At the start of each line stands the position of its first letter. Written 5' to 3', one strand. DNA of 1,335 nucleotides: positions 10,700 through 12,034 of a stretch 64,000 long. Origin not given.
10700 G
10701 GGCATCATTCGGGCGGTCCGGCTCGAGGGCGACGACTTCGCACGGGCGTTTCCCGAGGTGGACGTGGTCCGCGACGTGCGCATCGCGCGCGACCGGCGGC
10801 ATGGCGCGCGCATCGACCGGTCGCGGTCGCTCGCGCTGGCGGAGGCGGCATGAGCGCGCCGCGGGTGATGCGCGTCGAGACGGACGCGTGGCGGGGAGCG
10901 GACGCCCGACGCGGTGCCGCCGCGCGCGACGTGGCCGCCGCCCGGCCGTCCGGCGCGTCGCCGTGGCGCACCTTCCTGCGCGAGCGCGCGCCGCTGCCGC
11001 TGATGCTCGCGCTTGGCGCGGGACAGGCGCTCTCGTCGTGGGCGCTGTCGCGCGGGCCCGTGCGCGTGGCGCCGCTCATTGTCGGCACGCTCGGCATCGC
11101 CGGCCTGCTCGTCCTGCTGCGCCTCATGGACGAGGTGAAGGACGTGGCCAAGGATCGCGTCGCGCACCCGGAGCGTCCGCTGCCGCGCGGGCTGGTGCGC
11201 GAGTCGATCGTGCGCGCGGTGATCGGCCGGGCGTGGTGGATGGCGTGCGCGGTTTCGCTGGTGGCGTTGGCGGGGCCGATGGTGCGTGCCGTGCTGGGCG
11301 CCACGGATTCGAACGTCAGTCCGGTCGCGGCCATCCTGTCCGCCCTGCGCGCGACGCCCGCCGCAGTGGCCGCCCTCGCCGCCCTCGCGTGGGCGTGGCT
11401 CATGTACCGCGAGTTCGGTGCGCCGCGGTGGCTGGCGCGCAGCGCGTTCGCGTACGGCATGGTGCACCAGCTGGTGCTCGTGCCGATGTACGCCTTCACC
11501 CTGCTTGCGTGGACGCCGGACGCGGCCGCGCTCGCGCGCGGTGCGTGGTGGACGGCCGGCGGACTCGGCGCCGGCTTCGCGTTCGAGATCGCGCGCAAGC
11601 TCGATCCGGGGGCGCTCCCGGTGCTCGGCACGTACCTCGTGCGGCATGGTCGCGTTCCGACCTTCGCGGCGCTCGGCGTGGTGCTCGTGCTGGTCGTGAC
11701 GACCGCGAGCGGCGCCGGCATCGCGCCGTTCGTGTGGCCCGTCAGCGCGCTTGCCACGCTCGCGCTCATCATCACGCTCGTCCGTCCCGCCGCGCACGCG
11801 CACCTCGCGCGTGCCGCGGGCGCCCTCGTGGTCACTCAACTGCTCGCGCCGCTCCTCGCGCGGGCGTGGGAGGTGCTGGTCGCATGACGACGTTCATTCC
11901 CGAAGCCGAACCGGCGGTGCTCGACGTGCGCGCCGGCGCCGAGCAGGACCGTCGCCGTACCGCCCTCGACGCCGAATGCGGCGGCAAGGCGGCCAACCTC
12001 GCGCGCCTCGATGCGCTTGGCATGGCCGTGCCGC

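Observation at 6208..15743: Seven overlapping genes (HMGR-like, BtaA-like, prenol-kinase-like, adenylating ligase, UbiA, RPH-type phosphotransferase, GNAT-like): candidate pathway for an undescribed lipid or prenylated amino-metabolite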

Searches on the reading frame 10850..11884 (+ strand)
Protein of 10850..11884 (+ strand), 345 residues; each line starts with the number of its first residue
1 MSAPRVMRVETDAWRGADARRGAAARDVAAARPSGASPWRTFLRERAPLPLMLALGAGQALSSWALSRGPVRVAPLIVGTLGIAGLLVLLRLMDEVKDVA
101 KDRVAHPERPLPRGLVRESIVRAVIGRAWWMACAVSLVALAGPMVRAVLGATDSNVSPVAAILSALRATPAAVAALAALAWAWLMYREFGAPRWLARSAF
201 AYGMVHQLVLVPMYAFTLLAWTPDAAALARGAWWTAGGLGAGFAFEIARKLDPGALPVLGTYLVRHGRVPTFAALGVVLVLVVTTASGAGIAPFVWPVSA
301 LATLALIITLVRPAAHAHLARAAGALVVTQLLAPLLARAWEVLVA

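Call 10: search_protein_families(library=pfam, proteins=[window:10850-11884:+], max_evalue=0.01)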
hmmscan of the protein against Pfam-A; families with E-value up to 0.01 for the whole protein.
window:10850-11884:+ (345 aa): 0 families

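Call 11: search_protein_families(library=ncbifam, proteins=[window:10850-11884:+], max_evalue=0.01)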
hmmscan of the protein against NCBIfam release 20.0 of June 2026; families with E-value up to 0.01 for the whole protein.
window:10850-11884:+ (345 aa): 1 family
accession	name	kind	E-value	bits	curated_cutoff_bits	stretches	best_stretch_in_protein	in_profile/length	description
NF010118.0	PRK13592.1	equivalog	3.2e-05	23.5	443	1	77-119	49-91/299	prenyltransferase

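Call 29: search_protein_families(library=pfam, proteins=[window:10850-11884:+], max_evalue=10)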
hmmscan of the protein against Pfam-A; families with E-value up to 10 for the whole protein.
window:10850-11884:+ (345 aa): 0 families
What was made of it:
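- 10850..11887 (+): g5: UbiA-superfamily intramembrane transferase, a divergent type A subfamily. The window protein has no Pfam hit and only a weak NCBIfam PRK13592 hit (calls 10, 11, 29).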

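Call 52: search_solved_structures(query=A5, max_evalue=10)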
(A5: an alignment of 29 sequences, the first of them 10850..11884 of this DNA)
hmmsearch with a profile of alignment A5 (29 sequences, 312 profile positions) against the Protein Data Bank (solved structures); distinct sequences matched with E-value up to 10: 3.
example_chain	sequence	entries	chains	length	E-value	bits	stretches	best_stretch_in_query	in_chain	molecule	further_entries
9sau_C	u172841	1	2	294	0.00053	22.5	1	74-128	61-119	Chlorophyll a synthase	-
9sas_C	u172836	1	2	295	0.00059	22.3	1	74-128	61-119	Chlorophyll a synthase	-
6m31_A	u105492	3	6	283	0.0017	20.8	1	53-139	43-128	Digeranylgeranylglyceryl phosphate synthase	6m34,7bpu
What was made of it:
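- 10850..11887 (+): The family profile hits chlorophyll synthase 9SAU (5e-4) and DGGGP synthase 6M31 (call 52).
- On UbiA superfamily: The profile hits 9SAU and 6M31 weakly (call 52).
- Closest known: Phytol salvage into tocopherol and chlorophyll: VTE5. Same: The g5 profile is nearest to chlorophyll synthase and DGGGP synthase (call 52).
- The g5 profile is closest to chlorophyll synthase and DGGGP synthase, not to the phosphoribosyltransferase branch, and those hits are weak (call 52).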
